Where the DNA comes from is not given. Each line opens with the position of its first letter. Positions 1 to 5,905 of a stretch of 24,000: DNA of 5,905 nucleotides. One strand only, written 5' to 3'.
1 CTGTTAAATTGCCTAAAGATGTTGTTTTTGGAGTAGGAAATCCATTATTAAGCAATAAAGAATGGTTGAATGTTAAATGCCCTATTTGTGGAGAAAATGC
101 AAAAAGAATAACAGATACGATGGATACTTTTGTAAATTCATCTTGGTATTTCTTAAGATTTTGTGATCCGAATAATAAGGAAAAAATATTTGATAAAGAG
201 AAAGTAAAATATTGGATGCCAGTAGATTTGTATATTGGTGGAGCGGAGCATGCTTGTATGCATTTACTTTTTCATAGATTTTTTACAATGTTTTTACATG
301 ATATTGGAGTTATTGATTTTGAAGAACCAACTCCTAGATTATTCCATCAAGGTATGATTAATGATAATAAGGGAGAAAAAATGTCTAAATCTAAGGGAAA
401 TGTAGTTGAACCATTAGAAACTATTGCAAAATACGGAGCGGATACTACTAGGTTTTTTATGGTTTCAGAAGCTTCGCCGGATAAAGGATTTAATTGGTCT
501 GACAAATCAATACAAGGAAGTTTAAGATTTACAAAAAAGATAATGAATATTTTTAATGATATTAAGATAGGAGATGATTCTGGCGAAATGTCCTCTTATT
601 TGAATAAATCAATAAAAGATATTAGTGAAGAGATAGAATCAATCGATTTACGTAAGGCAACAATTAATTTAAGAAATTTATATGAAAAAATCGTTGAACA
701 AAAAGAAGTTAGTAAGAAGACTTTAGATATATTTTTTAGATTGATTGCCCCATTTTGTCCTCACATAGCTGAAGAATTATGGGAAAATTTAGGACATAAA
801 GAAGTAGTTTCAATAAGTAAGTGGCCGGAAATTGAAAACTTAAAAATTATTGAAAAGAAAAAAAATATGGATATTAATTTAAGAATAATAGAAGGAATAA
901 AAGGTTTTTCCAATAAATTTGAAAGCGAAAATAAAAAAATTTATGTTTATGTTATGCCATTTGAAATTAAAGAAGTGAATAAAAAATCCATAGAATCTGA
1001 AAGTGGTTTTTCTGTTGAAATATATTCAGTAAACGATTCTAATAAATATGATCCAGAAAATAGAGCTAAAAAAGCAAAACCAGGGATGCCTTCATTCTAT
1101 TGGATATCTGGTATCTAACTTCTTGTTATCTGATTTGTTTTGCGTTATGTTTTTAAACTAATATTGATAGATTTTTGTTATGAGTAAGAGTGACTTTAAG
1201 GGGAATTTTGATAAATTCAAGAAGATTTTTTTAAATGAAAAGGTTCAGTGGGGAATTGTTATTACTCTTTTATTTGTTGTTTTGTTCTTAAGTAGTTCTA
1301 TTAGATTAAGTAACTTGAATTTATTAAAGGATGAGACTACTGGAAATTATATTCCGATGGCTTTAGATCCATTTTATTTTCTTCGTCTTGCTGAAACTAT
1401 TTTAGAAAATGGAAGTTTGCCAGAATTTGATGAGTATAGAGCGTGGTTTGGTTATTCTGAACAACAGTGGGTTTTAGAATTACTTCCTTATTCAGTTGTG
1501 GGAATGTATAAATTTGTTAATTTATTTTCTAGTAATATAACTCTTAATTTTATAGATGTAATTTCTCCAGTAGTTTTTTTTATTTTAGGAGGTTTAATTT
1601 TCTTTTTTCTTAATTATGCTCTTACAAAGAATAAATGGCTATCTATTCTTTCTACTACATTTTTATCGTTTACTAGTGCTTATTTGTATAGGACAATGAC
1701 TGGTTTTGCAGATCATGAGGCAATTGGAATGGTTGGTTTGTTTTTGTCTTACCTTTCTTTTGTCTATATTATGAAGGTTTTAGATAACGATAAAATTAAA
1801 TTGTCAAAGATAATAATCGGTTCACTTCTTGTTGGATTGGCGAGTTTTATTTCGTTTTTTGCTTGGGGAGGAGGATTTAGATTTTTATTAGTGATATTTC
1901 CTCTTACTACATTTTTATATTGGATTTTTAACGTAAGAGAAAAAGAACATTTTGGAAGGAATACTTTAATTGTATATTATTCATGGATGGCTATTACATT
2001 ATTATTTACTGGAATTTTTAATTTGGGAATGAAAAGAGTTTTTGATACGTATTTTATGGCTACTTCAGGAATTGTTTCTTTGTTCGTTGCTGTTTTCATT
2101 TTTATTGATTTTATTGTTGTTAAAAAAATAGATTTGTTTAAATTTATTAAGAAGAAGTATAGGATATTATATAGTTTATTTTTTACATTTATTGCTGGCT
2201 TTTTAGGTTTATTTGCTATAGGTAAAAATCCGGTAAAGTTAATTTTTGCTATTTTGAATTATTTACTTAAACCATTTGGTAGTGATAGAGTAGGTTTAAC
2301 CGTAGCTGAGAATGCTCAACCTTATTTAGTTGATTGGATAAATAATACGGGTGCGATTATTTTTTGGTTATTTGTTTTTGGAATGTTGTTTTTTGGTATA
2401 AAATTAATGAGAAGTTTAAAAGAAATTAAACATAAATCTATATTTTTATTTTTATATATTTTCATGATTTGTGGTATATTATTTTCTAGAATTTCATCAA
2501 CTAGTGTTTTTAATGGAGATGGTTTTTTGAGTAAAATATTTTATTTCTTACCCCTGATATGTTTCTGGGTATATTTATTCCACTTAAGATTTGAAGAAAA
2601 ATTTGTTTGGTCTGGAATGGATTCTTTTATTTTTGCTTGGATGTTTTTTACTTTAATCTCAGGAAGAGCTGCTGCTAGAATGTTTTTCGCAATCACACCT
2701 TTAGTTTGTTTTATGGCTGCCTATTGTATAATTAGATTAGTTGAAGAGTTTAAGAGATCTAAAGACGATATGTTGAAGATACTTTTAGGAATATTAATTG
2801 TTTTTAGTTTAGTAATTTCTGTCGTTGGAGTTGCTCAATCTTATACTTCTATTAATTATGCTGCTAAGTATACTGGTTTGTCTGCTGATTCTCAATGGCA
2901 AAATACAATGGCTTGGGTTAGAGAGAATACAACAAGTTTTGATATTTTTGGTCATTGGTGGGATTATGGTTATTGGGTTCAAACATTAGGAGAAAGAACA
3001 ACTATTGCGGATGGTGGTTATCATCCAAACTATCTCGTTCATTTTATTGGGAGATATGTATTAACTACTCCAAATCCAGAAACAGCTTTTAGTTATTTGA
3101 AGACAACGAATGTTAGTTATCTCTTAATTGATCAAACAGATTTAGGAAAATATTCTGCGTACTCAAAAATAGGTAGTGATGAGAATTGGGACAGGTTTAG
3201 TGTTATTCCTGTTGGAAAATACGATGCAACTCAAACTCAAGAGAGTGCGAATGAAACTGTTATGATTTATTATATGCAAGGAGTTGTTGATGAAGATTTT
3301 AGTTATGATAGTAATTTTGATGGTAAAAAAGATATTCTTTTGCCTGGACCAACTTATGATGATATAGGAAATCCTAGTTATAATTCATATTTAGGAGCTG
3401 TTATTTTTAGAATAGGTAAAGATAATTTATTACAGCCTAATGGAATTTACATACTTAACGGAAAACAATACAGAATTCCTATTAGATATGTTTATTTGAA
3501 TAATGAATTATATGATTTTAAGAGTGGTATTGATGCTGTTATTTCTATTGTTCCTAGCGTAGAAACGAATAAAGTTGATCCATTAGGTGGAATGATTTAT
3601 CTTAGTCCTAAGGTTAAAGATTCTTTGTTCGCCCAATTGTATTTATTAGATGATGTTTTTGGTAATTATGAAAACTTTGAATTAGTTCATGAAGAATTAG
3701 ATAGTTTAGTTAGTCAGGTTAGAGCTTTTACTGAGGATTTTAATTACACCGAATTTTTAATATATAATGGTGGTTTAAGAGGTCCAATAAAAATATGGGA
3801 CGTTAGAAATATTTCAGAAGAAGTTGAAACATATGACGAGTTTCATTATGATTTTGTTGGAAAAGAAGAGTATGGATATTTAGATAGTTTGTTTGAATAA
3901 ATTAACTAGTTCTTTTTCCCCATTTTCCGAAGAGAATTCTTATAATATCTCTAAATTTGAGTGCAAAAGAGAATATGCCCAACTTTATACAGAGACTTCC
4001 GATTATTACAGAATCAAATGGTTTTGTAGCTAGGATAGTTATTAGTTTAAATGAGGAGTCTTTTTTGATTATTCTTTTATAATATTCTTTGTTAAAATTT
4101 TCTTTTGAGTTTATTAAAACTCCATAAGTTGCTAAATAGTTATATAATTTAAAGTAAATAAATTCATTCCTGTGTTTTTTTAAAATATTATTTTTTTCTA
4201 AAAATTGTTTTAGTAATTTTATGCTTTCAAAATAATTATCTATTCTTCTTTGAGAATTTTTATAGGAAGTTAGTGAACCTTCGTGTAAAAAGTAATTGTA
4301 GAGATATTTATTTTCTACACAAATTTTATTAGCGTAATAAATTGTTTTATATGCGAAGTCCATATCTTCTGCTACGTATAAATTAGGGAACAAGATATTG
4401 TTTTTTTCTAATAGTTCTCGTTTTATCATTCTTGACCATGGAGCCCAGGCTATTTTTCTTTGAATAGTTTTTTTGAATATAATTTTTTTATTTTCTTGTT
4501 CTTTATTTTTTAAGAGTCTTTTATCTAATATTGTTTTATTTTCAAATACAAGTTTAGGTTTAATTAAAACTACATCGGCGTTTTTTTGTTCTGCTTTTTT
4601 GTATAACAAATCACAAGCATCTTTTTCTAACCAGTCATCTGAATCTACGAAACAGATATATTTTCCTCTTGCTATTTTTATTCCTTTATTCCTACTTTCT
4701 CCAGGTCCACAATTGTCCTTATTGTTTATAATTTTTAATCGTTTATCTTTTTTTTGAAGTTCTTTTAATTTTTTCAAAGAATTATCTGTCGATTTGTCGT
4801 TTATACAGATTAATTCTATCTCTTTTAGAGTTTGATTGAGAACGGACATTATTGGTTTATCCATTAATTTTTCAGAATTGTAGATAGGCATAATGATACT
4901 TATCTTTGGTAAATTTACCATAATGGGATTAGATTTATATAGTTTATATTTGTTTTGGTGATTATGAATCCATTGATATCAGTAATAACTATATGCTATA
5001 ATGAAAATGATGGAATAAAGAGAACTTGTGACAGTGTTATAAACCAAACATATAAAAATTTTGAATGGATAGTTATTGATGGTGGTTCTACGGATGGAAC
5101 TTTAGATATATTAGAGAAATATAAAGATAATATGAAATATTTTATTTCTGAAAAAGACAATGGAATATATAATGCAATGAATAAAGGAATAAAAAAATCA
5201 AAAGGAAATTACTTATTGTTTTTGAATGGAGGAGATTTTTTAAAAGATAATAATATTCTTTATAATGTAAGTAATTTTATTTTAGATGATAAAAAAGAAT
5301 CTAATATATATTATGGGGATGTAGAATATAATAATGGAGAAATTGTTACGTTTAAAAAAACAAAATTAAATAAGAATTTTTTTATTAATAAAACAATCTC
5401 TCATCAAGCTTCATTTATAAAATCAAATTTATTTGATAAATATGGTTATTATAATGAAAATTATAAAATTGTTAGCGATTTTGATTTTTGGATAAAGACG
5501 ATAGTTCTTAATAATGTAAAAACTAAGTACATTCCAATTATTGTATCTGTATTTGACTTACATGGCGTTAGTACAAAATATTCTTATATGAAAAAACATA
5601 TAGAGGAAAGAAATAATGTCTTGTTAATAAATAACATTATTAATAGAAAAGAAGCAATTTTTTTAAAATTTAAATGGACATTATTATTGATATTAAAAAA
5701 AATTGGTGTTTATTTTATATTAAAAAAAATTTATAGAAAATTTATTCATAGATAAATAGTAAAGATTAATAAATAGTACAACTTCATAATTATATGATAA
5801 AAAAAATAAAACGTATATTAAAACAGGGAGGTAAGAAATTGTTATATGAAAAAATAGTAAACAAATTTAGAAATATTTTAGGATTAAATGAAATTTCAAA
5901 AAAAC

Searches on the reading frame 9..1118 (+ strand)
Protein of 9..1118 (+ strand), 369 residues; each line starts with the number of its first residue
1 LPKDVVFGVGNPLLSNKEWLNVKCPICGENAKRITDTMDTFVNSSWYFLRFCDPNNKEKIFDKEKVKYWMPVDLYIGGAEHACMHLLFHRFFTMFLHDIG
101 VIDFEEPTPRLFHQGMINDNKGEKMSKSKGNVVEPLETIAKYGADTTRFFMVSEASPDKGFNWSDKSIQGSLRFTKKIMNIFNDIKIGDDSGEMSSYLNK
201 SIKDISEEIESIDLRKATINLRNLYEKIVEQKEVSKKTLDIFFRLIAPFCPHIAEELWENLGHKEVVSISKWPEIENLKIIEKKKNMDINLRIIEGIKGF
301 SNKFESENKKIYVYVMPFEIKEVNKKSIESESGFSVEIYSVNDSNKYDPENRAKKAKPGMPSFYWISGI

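Call 8: search_protein_families(library=pfam, proteins=[window:9-1118:+], max_evalue=0.01)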
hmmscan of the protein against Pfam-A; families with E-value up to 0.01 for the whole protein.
window:9-1118:+ (369 aa): 6 families
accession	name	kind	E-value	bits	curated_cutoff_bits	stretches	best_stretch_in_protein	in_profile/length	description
PF00133.28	tRNA-synt_1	-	4e-16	59.2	22.7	1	29-161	290-411/414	tRNA synthetases class I (I, L, M and V)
PF08264.19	Anticodon_1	-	3e-15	56.8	25.1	1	194-298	4-130/148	Anticodon-binding domain of tRNA ligase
PF09334.17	tRNA-synt_1g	-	2.9e-08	33.3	20.1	1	88-169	295-372/391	tRNA synthetases class I (M)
PF01921.24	tRNA-synt_1f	-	1.5e-05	24.5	27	1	104-162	262-319/360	tRNA synthetases class I (K)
PF01406.26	tRNA-synt_1e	-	5.1e-05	23.2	27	1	109-168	239-296/301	tRNA synthetases class I (C) catalytic domain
PF19303.5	Anticodon_3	-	0.0075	16.6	23.5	0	187-225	7-45/152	Anticodon binding domain of methionyl tRNA ligase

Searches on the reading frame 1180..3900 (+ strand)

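Call 8: search_protein_families(library=pfam, proteins=[window:1180-3900:+], max_evalue=0.01)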
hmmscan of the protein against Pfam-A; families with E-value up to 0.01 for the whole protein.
window:1180-3900:+ (906 aa): 1 family
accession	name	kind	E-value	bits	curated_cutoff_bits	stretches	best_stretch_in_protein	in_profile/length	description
PF21436.2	STT3-PglB_core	-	1.1e-05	26.4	23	1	592-634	7-48/131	STT3/PglB/AglB core domain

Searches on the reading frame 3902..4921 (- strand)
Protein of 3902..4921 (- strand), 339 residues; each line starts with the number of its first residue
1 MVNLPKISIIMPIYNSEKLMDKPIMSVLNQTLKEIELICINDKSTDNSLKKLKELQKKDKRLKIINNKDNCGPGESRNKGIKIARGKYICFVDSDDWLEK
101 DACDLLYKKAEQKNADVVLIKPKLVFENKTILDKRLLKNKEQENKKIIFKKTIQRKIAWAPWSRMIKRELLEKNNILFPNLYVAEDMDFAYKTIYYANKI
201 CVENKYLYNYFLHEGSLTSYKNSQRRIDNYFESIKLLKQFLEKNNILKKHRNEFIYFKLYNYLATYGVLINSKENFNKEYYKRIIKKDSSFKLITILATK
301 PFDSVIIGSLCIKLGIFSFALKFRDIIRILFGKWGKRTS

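Call 8: search_protein_families(library=pfam, proteins=[window:3902-4921:-], max_evalue=0.01)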
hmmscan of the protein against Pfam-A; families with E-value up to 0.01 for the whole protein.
window:3902-4921:- (339 aa): 3 families
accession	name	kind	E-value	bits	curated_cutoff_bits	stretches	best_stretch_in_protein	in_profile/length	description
PF00535.33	Glycos_transf_2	-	1.9e-34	119.4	23.3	1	8-158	1-152/168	Glycosyl transferase family 2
PF10111.15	Glyco_tranf_2_2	-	4.9e-13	49.6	27.3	1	8-173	1-177/276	Glycosyltransferase like family 2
PF13641.12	Glyco_tranf_2_3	-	2.4e-05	24.9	27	1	5-119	1-120/230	Glycosyltransferase like family 2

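Call 67: search_protein_families(library=ncbifam, proteins=[window:3902-4921:-], max_evalue=0.00001)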
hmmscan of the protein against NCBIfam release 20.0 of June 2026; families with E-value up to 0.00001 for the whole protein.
window:3902-4921:- (339 aa): 21 families
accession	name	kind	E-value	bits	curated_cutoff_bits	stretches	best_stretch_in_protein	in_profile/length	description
NF007482.0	PRK10073.1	equivalog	2.3e-34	118.9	423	1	3-245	4-250/334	glycosyltransferase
NF047683.1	TeichurnBiosyTuaG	equivalog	2.9e-25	89.3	400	1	4-194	5-187/252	teichuronic acid biosynthesis protein TuaG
NF050050.1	ProtGlycPglI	equivalog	2.8e-23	82.8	500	1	5-269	2-262/306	GalNAc(5)-diNAcBac-PP-undecaprenol beta-1,3-glucosyltransferase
TIGR03937.1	PgaC_IcaA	equivalog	1e-20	74.1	422.3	1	3-114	43-154/407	poly-beta-1,6-N-acetyl-D-glucosamine synthase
NF053739.1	GlytfEpsEBac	equivalog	5.6e-18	64.9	450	1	5-104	1-101/265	glycosyltransferase EpsE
TIGR03111.1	glyc2_xrt_Gpos1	hypoth_equivalog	2.9e-17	62.6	363.95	1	3-120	47-165/439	TIGR03111 family XrtG-associated glycosyltransferase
NF041875.1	EPS_EpsD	equivalog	2e-14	53.7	370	1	7-118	1-112/325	exopolysaccharide biosynthesis glycosyltransferase EpsD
NF007453.0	PRK10018.1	equivalog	9.9e-14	51.6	382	1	3-266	4-258/280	colanic acid biosynthesis glycosyltransferase WcaA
TIGR04017.1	WcaA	equivalog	2.3e-13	50.4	495.75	1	3-261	3-252/279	colanic acid biosynthesis glycosyltransferase WcaA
NF041394.1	GtaseAglG_Halo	equivalog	7e-11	41.9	440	1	6-115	2-112/304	glucosyl-dolichyl phosphate glucuronosyltransferase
TIGR04283.1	glyco_like_mftF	equivalog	1.7e-10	40.9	182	1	7-130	1-115/221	TIGR04283 family arsenosugar biosynthesis glycosyltransferase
NF047588.1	GlcsyltransPgfSStrep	equivalog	2.9e-10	39.9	500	1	6-95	2-95/308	glycosyltransferase PgfS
NF038299.1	EPS_HpsN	equivalog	7.1e-10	38.4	425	1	5-159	1-148/317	hormogonium polysaccharide biosynthesis glycosyltransferase HpsN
TIGR03965.1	mycofact_glyco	equivalog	1.3e-08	34.2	280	1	5-101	74-170/467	mycofactocin biosynthesis glycosyltransferase MftF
TIGR04009.1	wcaE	equivalog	7.9e-08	31.9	369.2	1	34-121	33-117/248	colanic acid biosynthesis glycosyltransferase WcaE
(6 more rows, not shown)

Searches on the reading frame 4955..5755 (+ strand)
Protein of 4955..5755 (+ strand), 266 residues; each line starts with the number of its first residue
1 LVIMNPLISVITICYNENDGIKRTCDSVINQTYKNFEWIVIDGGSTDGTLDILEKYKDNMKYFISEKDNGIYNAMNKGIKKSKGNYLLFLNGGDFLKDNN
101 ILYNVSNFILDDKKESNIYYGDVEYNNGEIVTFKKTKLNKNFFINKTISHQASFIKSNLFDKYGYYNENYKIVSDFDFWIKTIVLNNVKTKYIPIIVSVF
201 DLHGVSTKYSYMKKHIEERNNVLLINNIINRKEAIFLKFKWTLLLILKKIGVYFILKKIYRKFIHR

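Call 8: search_protein_families(library=pfam, proteins=[window:4955-5755:+], max_evalue=0.01)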
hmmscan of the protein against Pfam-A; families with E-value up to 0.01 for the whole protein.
window:4955-5755:+ (266 aa): 3 families
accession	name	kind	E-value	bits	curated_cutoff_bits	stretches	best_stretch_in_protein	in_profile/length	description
PF00535.33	Glycos_transf_2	-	2.5e-26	93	23.3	1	9-139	1-131/168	Glycosyl transferase family 2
PF10111.15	Glyco_tranf_2_2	-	5.6e-08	33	27.3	1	13-134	4-135/276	Glycosyltransferase like family 2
PF13641.12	Glyco_tranf_2_3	-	0.00041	20.9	27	1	8-103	3-106/230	Glycosyltransferase like family 2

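Call 67: search_protein_families(library=ncbifam, proteins=[window:4955-5755:+], max_evalue=0.00001)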
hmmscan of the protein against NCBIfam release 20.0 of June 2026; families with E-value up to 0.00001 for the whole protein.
window:4955-5755:+ (266 aa): 13 families
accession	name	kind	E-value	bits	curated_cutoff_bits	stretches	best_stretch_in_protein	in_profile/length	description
TIGR04009.1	wcaE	equivalog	1.9e-33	115.8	369.2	1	7-209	2-204/248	colanic acid biosynthesis glycosyltransferase WcaE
NF047683.1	TeichurnBiosyTuaG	equivalog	5.4e-20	72.1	400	1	1-111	1-113/252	teichuronic acid biosynthesis protein TuaG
TIGR04283.1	glyco_like_mftF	equivalog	2.7e-18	66.4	182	1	8-181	1-168/221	TIGR04283 family arsenosugar biosynthesis glycosyltransferase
TIGR03937.1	PgaC_IcaA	equivalog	1.8e-17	63.4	422.3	1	5-112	44-154/407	poly-beta-1,6-N-acetyl-D-glucosamine synthase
NF007482.0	PRK10073.1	equivalog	1.2e-15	57.3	423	1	5-99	5-101/334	glycosyltransferase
NF053739.1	GlytfEpsEBac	equivalog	6.6e-13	48.2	450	1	6-181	1-184/265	glycosyltransferase EpsE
NF041875.1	EPS_EpsD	equivalog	7.2e-10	38.8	370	1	8-91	1-87/325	exopolysaccharide biosynthesis glycosyltransferase EpsD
NF050050.1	ProtGlycPglI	equivalog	5.7e-09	35.8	500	1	6-103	2-103/306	GalNAc(5)-diNAcBac-PP-undecaprenol beta-1,3-glucosyltransferase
NF038299.1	EPS_HpsN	equivalog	1.4e-08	34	425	1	6-109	1-107/317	hormogonium polysaccharide biosynthesis glycosyltransferase HpsN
NF038302.1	EPS_HpsE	equivalog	9.9e-08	31.3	300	1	9-109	4-111/307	hormogonium polysaccharide biosynthesis glycosyltransferase HpsE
NF007453.0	PRK10018.1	equivalog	2.2e-07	30.8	382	1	3-184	3-191/280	colanic acid biosynthesis glycosyltransferase WcaA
TIGR04017.1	WcaA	equivalog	2.9e-07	30.4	495.75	1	4-184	3-190/279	colanic acid biosynthesis glycosyltransferase WcaA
NF041394.1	GtaseAglG_Halo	equivalog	4.8e-06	26.1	440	1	9-91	4-90/304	glucosyl-dolichyl phosphate glucuronosyltransferase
